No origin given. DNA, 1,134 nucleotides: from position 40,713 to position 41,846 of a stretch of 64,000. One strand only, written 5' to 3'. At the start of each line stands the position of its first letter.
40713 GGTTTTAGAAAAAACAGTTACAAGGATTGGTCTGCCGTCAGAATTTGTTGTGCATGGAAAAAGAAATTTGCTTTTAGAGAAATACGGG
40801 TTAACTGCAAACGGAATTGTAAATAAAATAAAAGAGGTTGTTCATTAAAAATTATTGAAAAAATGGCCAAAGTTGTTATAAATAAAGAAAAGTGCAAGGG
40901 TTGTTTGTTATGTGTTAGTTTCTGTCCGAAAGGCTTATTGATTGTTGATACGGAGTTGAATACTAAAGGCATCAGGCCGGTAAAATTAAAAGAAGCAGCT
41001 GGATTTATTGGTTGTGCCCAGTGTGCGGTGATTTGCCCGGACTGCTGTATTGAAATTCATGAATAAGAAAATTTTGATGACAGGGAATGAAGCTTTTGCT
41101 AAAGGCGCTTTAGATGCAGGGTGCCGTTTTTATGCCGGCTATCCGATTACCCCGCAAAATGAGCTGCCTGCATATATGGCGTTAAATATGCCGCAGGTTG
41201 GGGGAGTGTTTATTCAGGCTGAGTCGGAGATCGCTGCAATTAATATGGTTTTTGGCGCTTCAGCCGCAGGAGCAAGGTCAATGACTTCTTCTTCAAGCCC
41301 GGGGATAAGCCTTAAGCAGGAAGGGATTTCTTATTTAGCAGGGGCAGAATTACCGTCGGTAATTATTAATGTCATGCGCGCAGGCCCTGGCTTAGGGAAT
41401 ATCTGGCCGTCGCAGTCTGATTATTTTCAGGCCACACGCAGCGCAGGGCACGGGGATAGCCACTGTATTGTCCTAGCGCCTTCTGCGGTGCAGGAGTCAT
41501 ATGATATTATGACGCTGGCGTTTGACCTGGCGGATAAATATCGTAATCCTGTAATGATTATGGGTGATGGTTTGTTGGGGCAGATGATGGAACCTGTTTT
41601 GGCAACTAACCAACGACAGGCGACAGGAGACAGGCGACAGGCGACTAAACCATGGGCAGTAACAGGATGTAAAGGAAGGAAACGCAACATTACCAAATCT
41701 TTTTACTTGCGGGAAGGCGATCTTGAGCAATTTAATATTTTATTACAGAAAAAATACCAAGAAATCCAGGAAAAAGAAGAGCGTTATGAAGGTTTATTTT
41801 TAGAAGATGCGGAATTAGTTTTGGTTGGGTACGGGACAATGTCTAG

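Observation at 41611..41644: Same heptamer array inside the 2-oxoacid:ferredoxin oxidoreductase alpha subunit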

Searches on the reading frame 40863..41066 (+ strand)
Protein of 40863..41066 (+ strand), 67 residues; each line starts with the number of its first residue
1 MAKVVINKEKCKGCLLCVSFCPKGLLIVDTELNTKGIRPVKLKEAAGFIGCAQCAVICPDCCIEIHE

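Call 12: search_protein_families(library=pfam, proteins=[window:40863-41066:+])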
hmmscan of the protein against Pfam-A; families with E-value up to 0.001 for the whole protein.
window:40863-41066:+ (67 aa): 8 families
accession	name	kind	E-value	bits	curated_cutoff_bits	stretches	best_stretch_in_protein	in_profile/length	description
PF12838.12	Fer4_7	-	1.3e-08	35.6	27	1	10-59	1-49/52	4Fe-4S dicluster domain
PF00037.32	Fer4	-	3.9e-07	30.1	21.1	1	4-24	1-21/24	4Fe-4S binding domain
PF14697.11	Fer4_21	-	2.2e-06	28.1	35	1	5-22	35-52/59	4Fe-4S dicluster domain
PF12837.12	Fer4_6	-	2.8e-06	27.4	25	1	3-25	1-23/24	4Fe-4S binding domain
PF12797.12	Fer4_2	-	1.5e-05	25.1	24.5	1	3-22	2-21/22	4Fe-4S binding domain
PF13237.11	Fer4_10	-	2e-05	24.9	25.5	1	3-59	1-53/53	4Fe-4S dicluster domain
PF25160.1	LdpA_Fe-S-bd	-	0.00019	21.6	27.6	0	5-26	22-43/49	LdpA Fe-S cluster-binding domain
PF12800.12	Fer4_4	-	0.00063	20.3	24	0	9-24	2-17/17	4Fe-4S binding domain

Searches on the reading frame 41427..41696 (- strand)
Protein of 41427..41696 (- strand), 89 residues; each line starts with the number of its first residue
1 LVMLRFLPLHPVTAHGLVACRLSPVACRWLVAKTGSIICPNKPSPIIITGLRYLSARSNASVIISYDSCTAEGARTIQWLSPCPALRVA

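Call 73: search_protein_families(library=pfam, proteins=[window:41427-41696:-], max_evalue=0.1)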
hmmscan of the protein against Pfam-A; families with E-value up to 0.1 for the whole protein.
window:41427-41696:- (89 aa): 0 families
